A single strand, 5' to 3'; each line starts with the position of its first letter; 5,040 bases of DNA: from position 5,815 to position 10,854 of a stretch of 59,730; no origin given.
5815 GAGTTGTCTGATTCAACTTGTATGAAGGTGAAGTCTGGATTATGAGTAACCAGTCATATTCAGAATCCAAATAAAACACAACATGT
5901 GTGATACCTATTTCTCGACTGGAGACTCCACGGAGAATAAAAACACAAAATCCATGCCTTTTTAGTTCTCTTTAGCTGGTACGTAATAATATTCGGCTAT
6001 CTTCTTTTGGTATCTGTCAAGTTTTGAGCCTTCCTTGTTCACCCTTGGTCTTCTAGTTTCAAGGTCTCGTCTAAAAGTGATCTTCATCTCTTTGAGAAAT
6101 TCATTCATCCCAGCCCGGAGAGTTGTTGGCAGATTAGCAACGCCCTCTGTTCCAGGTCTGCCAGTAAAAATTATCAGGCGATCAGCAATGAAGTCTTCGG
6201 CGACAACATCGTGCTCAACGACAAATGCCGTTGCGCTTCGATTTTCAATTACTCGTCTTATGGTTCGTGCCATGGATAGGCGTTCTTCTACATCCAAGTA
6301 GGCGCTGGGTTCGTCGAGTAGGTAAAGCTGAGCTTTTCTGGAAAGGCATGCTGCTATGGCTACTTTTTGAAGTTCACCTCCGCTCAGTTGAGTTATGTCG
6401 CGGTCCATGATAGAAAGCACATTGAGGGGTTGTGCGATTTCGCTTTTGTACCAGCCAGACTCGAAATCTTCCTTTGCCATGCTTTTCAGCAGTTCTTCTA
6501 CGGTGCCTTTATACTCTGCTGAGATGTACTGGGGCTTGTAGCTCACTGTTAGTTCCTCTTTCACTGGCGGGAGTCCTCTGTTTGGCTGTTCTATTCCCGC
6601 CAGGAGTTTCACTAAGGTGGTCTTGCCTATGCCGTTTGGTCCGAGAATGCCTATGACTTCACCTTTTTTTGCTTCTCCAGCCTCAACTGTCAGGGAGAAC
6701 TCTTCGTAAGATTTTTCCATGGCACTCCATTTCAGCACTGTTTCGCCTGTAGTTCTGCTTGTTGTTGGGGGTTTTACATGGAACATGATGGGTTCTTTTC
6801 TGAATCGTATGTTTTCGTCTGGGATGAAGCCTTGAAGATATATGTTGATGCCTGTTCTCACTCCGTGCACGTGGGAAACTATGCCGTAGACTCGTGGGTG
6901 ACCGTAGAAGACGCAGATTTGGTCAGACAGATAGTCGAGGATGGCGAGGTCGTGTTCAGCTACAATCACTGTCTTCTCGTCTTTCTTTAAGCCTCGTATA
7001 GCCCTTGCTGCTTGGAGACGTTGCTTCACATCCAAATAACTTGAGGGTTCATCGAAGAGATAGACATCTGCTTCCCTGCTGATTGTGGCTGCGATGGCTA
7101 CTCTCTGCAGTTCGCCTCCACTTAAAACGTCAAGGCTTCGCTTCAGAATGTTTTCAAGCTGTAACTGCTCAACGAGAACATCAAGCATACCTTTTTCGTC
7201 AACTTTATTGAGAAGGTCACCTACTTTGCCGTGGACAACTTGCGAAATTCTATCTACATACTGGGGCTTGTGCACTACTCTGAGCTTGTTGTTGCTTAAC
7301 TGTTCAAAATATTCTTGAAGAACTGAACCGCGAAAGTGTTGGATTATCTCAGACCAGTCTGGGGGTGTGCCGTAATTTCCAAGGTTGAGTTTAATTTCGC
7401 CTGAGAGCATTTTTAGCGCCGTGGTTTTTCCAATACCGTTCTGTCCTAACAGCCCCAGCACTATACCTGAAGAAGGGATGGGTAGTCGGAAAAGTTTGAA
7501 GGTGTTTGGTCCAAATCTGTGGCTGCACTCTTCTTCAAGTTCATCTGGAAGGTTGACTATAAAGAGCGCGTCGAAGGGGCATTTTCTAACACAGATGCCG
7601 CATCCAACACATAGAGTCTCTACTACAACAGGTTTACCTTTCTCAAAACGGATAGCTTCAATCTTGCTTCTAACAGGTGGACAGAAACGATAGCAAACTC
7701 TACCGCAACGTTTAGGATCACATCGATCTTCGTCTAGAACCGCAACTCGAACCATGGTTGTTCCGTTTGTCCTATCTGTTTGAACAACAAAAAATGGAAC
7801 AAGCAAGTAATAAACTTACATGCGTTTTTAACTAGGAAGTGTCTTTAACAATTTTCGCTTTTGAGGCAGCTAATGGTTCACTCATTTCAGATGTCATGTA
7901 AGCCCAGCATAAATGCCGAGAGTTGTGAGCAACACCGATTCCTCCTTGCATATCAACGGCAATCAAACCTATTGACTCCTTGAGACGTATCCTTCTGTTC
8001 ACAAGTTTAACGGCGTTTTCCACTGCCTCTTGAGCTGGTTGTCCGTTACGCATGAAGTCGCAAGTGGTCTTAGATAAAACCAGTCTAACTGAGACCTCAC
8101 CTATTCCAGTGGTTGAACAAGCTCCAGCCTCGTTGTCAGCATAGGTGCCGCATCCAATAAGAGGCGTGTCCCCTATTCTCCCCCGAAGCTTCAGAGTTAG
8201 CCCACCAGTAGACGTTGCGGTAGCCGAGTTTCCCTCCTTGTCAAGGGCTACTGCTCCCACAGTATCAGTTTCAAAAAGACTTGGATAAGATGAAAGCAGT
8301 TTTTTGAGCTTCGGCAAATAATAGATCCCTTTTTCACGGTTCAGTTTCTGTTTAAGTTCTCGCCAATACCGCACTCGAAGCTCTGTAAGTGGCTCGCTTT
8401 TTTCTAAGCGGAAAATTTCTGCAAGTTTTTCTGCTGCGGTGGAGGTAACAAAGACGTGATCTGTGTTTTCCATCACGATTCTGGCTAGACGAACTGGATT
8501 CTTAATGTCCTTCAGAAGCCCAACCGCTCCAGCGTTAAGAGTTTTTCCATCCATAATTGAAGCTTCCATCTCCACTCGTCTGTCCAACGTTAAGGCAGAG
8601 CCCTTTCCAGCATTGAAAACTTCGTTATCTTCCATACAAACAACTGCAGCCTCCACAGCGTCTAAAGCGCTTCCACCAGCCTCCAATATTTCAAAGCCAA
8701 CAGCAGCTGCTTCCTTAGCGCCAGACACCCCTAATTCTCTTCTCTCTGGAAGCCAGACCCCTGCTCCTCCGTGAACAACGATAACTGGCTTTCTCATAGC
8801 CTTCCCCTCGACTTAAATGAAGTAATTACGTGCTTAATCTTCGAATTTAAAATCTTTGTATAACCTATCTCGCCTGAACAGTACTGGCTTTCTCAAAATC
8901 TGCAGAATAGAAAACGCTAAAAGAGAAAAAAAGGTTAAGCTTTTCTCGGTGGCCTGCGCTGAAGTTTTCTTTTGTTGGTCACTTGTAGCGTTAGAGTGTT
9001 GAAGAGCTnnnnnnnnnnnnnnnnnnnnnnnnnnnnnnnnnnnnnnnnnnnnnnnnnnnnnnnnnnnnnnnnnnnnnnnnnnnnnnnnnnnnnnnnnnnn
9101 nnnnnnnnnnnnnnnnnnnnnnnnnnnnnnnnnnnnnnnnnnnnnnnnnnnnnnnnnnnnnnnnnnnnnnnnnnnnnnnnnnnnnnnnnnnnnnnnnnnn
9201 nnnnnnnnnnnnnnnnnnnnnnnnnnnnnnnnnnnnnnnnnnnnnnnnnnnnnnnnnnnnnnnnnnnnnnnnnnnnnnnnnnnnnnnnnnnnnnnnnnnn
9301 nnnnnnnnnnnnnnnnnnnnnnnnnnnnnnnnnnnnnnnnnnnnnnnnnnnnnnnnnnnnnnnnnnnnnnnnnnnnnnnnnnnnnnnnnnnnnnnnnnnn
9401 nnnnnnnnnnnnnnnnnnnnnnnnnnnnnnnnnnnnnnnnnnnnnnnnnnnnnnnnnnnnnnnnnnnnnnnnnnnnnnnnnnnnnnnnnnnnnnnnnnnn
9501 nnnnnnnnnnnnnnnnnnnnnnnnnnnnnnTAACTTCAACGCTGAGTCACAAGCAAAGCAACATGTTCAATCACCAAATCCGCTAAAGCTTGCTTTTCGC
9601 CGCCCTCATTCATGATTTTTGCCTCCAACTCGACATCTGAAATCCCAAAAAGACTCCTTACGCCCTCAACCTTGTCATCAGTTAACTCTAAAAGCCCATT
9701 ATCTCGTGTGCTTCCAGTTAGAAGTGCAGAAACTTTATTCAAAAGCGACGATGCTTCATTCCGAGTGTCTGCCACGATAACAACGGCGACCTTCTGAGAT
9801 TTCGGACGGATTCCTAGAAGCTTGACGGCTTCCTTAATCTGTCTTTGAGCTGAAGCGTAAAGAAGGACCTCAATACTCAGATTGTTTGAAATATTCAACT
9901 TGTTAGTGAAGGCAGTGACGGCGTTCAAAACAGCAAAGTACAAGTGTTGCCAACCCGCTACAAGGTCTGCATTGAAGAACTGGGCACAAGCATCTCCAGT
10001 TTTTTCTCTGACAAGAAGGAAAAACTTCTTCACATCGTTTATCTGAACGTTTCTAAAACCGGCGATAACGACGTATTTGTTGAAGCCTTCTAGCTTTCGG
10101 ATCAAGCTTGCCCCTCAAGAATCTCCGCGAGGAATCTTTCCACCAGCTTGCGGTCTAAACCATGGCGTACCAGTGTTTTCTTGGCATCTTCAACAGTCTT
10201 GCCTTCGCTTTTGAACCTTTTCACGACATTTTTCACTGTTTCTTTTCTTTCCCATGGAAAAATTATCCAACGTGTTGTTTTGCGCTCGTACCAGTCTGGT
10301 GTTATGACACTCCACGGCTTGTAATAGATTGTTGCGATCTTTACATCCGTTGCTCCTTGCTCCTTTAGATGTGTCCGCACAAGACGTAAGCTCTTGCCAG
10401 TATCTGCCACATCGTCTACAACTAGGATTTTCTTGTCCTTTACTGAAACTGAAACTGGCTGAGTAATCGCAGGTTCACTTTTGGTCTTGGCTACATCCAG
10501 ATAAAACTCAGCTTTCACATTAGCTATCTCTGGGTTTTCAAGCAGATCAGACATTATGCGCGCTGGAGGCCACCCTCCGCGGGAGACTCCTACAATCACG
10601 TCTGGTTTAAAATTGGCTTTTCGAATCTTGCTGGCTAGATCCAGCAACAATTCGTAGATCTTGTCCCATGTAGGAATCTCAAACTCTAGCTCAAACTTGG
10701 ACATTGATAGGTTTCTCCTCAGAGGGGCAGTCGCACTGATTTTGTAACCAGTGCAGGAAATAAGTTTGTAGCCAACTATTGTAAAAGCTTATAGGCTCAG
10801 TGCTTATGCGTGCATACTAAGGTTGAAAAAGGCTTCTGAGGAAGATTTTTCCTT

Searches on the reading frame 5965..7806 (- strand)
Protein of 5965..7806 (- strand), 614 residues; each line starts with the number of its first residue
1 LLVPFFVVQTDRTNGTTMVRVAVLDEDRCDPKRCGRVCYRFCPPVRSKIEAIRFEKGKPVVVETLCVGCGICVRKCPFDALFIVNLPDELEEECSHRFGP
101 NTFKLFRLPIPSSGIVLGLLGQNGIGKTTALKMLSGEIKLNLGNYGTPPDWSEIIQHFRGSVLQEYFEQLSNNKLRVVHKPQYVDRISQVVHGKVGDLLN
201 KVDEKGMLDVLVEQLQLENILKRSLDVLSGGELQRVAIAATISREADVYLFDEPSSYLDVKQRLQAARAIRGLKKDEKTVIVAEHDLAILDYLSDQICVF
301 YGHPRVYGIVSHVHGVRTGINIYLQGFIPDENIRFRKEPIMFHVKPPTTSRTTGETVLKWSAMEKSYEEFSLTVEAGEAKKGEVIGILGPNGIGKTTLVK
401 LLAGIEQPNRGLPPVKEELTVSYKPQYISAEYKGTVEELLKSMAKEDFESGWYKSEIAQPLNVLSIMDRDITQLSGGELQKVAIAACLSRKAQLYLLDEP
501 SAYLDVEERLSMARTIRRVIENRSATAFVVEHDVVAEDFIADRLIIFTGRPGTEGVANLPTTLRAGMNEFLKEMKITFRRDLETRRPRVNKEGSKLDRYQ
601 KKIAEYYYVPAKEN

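Call 23: search_protein_families(library=ncbifam, proteins=[window:5965-7806:-], max_evalue=1e-8)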
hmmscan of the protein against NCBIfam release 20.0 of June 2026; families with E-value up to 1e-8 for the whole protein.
window:5965-7806:- (614 aa): 181 families (the best 25 are shown)
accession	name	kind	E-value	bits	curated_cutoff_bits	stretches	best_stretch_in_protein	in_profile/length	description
NF009945.0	PRK13409.1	equivalog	4.3e-266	884.3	469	1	18-609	1-590/592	ribosome biogenesis/translation initiation ATPase RLI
NF000355.4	ribo_prot_ABC_F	equivalog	3.5e-48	164.7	380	2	352-545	308-497/499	ribosomal protection-like ABC-F family protein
NF040873.1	AztA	equivalog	1.8e-45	154.9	220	2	378-534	14-179/191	zinc ABC transporter ATP-binding protein AztA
TIGR03873.1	F420-0_ABC_ATP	hypoth_equivalog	1e-44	152.7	372.4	2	113-301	26-211/256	putative F420-0 ABC transporter ATP-binding protein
NF040933.2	ABC_arch_GlcV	equivalog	2.5e-40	138.5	450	2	455-546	123-214/357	glucose ABC transporter ATP-binding protein GlcV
TIGR01166.1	cbiO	subfamily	5.4e-39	133.6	211.8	2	113-288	17-188/190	cobalt ABC transporter, ATP-binding protein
TIGR01188.1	drrA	subfamily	7.7e-39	133.8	312.45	2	379-547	16-197/302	daunorubicin resistance ABC transporter, ATP-binding protein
TIGR04520.1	ECF_ATPase_1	equivalog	8.9e-39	133.5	315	2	209-300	118-209/269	energy-coupling factor transporter ATPase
NF010068.0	PRK13548.1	equivalog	4.5e-38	130.8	261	2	379-548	28-217/261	heme ABC transporter ATP-binding protein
NF000167.2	ABCF_Lsa_all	exception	6e-38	131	750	2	357-545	309-490/492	Lsa family ABC-F type ribosomal protection protein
NF008409.0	PRK11231.1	equivalog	1.1e-37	129.7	375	2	109-300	24-211/255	Fe(3+) dicitrate ABC transporter ATP-binding protein FecE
NF008653.0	PRK11650.1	subfamily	1.3e-37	129.7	432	2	455-548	116-209/357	sn-glycerol-3-phosphate ABC transporter ATP-binding protein UgpC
TIGR03719.1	ABC_ABC_ChvD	subfamily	2.9e-36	125.2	806.75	1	351-549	316-515/552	energy-dependent translational throttle protein EttA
NF007082.0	PRK09536.1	equivalog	7.5e-36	124.1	537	2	209-300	121-212/402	corrinoid ABC transporter ATPase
TIGR04521.1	ECF_ATPase_2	equivalog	1e-35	123.2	330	2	214-300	132-218/279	energy-coupling factor transporter ATPase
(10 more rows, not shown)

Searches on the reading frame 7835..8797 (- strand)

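Call 23: search_protein_families(library=ncbifam, proteins=[window:7835-8797:-], max_evalue=1e-8)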
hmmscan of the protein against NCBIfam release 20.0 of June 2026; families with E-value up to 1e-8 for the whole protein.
window:7835-8797:- (321 aa): 1 family
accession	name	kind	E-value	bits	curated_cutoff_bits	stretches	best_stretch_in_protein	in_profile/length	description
NF007589.0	PRK10226.1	equivalog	2.1e-55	187.9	567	1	1-301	1-302/321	beta-aspartyl-peptidase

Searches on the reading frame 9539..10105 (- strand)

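Call 23: search_protein_families(library=ncbifam, proteins=[window:9539-10105:-], max_evalue=1e-8)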
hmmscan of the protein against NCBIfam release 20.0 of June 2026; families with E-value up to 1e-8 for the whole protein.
window:9539-10105:- (189 aa): 1 family
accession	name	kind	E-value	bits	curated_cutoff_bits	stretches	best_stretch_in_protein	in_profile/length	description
NF011465.1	PRK14886.1-1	equivalog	2.1e-32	112.4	40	1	19-186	6-160/162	KEOPS complex subunit Cgi121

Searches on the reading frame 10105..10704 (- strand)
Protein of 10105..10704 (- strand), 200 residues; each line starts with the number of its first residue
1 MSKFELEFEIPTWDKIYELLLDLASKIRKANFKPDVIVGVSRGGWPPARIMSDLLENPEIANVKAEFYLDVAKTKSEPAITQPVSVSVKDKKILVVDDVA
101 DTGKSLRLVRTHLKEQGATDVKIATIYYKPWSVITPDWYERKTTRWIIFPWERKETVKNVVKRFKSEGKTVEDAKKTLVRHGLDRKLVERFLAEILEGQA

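Call 23: search_protein_families(library=ncbifam, proteins=[window:10105-10704:-], max_evalue=1e-8)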
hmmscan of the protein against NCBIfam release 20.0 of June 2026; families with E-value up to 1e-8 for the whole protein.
window:10105-10704:- (200 aa): 4 families
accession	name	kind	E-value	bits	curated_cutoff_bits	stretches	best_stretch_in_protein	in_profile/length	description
NF006613.0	PRK09177.1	equivalog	1.7e-16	60.2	138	1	12-160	13-153/159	xanthine phosphoribosyltransferase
TIGR01203.1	HGPRTase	equivalog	2.3e-12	47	150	1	21-130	13-125/167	hypoxanthine phosphoribosyltransferase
NF002620.0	PRK02277.1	subfamily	2.4e-11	43.7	115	1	17-128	73-179/201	orotate phosphoribosyltransferase-like protein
NF006605.0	PRK09162.1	equivalog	6.7e-09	35.4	181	1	22-129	29-137/183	hypoxanthine-guanine phosphoribosyltransferase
